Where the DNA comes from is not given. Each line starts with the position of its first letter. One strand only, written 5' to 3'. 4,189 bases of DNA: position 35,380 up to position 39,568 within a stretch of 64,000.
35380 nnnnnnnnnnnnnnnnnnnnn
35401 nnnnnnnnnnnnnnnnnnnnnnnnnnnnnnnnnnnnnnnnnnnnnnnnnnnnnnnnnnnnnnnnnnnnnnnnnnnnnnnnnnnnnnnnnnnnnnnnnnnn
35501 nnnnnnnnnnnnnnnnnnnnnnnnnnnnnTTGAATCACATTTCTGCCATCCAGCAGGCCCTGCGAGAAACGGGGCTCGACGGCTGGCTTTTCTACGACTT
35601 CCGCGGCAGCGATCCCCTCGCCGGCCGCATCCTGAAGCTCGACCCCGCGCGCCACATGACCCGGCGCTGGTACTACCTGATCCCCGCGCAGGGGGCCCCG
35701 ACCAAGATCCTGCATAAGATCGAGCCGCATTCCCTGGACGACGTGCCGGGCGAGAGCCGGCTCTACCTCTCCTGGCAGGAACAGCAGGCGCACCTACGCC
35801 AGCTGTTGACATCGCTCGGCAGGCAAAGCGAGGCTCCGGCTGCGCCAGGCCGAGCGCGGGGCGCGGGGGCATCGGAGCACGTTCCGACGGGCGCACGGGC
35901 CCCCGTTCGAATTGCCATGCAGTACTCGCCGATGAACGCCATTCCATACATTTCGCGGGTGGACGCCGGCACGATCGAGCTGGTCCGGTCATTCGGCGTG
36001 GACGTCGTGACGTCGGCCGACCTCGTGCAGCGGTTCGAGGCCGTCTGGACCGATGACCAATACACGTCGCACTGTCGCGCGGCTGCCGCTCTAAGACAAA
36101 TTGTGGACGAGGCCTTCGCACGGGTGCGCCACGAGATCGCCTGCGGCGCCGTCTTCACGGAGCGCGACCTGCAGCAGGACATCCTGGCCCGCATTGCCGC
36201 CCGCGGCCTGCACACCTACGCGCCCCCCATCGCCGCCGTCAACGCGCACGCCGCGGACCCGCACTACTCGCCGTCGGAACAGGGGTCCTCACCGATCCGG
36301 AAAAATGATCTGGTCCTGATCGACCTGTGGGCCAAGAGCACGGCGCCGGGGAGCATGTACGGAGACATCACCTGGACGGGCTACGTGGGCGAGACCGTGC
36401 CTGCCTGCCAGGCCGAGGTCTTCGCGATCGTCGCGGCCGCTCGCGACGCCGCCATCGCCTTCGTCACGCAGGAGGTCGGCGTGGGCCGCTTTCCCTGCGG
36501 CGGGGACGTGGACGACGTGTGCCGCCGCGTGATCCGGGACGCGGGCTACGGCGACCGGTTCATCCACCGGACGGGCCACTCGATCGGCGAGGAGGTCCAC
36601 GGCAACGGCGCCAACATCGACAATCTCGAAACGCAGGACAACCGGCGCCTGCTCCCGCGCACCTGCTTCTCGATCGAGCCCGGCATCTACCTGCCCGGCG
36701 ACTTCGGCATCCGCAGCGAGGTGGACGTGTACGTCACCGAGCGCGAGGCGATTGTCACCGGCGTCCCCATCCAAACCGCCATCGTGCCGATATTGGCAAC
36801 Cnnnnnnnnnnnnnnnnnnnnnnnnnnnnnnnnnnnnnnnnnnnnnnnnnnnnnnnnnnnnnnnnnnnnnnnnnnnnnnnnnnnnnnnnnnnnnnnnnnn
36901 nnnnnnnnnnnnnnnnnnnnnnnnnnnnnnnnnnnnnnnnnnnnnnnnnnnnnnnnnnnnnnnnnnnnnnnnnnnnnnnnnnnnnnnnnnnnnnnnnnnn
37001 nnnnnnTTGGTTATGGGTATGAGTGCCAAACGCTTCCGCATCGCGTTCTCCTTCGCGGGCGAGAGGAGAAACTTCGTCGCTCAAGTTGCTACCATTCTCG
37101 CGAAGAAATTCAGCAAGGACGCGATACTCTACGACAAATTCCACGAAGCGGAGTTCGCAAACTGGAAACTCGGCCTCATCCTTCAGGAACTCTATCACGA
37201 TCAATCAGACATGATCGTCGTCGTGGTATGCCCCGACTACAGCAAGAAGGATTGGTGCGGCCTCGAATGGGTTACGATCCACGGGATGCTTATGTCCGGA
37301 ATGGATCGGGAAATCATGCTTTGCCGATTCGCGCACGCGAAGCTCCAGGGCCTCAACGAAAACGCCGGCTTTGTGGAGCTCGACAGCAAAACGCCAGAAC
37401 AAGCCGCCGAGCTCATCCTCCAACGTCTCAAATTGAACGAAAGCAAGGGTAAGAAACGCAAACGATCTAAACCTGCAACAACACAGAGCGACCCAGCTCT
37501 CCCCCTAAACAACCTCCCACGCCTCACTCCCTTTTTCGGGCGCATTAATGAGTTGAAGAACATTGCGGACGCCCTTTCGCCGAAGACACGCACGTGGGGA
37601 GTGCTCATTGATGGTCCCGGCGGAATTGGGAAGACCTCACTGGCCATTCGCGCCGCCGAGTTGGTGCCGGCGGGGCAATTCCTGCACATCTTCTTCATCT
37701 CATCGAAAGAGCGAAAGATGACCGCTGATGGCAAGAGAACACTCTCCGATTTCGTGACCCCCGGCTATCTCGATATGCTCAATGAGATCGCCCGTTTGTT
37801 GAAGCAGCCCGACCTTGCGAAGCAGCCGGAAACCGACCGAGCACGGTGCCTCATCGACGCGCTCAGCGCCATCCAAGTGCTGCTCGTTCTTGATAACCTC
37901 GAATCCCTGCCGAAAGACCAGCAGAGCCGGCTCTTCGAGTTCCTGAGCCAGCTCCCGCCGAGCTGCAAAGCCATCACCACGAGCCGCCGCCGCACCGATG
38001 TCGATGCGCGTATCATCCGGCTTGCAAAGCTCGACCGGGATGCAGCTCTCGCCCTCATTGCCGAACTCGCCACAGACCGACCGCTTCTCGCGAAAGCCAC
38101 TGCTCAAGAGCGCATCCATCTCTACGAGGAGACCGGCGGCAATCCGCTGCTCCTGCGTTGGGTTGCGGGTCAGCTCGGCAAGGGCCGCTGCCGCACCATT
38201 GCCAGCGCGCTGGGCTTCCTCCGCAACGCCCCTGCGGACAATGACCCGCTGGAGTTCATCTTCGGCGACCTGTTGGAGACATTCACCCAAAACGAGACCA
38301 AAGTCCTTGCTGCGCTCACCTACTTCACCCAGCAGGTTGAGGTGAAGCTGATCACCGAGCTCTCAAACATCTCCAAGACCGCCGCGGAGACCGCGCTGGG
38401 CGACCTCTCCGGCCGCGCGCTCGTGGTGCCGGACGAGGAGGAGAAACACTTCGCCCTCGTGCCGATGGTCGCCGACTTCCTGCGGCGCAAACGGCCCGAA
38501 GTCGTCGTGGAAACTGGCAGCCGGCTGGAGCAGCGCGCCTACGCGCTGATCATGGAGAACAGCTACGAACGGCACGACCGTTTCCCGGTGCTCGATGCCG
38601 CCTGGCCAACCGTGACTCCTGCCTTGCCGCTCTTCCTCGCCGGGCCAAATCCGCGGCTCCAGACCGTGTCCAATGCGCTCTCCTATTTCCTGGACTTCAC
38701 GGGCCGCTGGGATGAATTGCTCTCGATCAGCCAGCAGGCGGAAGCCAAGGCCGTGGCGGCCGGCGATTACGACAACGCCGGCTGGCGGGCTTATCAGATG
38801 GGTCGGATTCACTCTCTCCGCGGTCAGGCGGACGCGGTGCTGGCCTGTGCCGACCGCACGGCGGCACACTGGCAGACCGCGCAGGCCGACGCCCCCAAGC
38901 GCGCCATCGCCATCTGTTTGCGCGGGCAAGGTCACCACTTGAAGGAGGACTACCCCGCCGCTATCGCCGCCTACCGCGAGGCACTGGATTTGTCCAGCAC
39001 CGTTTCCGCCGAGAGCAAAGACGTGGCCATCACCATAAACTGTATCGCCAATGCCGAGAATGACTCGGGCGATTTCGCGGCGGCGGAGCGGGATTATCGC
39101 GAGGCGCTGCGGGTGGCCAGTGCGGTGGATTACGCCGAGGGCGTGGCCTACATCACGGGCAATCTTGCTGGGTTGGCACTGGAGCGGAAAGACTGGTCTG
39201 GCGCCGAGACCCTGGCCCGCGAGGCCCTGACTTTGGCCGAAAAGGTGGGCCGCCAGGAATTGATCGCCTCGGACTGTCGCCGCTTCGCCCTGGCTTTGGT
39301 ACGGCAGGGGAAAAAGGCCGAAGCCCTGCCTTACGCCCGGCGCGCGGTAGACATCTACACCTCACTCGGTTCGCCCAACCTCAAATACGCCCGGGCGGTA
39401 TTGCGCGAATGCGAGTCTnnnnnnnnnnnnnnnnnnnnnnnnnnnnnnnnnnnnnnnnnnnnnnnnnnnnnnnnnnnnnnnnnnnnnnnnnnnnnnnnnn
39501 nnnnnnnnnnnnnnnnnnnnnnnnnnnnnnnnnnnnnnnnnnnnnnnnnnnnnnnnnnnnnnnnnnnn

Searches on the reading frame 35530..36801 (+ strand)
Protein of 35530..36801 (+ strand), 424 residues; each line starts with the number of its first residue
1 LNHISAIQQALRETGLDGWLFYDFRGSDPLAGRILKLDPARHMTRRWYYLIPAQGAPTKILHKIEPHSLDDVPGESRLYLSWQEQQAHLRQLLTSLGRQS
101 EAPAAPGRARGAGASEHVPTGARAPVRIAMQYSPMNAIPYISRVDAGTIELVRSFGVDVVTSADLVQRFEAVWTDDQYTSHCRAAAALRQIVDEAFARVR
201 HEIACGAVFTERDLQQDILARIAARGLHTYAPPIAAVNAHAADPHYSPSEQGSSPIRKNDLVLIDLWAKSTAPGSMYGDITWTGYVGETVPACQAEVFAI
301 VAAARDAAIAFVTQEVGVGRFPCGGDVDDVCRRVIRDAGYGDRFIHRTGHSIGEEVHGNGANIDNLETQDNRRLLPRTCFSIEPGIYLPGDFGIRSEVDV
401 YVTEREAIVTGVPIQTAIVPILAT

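Call 44: search_protein_families(library=pfam, proteins=[window:35530-36801:+], max_evalue=0.00001)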
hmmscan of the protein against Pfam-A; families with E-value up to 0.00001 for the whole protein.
window:35530-36801:+ (424 aa): 1 family
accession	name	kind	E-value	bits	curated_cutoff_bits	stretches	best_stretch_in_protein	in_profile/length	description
PF00557.29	Peptidase_M24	-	1.5e-41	142.9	23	1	190-404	8-208/208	Metallopeptidase family M24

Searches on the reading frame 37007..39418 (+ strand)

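Call 44: search_protein_families(library=pfam, proteins=[window:37007-39418:+], max_evalue=0.00001)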
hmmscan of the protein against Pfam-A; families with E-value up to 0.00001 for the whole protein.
window:37007-39418:+ (804 aa): 7 families
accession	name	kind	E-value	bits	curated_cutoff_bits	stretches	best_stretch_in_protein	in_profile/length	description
PF13424.12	TPR_12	-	3.9e-16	59.5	30.1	1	672-746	1-77/77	Tetratricopeptide repeat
PF13374.12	TPR_10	-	4.8e-12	45.9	27.5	0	673-704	1-32/42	Tetratricopeptide repeat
PF00515.34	TPR_1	-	2.5e-08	33.8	27.8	0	634-663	2-31/34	Tetratricopeptide repeat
PF07719.23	TPR_2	-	4.3e-08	33.1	27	0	635-663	3-31/34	Tetratricopeptide repeat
PF13191.12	AAA_16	-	1.9e-07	32.2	32.6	1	175-316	1-158/167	AAA ATPase domain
PF05729.18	NACHT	-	8.6e-07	29.4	26.7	1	199-331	3-133/167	NACHT domain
PF20703.3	nSTAND1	-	9.5e-06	25.9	27.1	0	176-342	16-173/379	Novel STAND NTPase 1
